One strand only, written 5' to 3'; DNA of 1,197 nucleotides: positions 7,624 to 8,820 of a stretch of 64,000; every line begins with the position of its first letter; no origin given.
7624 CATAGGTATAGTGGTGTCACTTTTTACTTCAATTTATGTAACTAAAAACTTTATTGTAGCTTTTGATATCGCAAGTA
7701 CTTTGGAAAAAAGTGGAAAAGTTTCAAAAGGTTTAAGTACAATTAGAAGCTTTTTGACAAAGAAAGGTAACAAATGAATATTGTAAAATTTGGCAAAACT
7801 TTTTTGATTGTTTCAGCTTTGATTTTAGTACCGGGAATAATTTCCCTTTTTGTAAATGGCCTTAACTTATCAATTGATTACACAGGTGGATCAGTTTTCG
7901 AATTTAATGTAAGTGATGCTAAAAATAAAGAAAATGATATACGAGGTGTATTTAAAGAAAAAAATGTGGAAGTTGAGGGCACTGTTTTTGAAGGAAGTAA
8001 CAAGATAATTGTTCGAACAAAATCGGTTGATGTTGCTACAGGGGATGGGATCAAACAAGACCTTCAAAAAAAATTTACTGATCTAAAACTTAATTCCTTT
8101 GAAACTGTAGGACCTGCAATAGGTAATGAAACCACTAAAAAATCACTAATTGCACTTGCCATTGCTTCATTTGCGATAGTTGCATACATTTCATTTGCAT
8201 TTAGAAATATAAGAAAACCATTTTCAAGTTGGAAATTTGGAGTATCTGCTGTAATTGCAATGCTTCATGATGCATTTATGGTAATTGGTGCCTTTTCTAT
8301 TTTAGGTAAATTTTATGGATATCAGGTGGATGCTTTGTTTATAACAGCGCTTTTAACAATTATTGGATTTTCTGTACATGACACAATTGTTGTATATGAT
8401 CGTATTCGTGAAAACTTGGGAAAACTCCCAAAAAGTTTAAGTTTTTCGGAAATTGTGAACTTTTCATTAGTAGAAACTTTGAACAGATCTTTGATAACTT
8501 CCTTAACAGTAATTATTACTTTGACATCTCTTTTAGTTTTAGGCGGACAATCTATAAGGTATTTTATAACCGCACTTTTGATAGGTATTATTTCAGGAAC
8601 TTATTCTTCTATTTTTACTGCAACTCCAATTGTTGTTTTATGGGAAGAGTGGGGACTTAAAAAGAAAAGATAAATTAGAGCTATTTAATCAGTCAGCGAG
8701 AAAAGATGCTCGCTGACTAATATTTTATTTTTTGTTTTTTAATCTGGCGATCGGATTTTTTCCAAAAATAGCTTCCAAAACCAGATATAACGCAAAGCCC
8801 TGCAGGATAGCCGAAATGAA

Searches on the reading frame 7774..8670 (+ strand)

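Call 72: search_protein_families(library=pfam, proteins=[window:7774-8670:+], max_evalue=0.0001)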
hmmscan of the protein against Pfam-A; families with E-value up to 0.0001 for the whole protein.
window:7774-8670:+ (299 aa): 2 families
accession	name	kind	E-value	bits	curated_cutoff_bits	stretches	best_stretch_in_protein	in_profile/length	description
PF02355.23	SecD_SecF_C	-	7.2e-54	182.5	20.5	1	94-292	3-188/189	Protein export membrane protein SecD/SecF, C-terminal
PF07549.19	Sec_GG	-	1.4e-07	31.3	20.3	1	23-47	1-25/28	SecD/SecF GG Motif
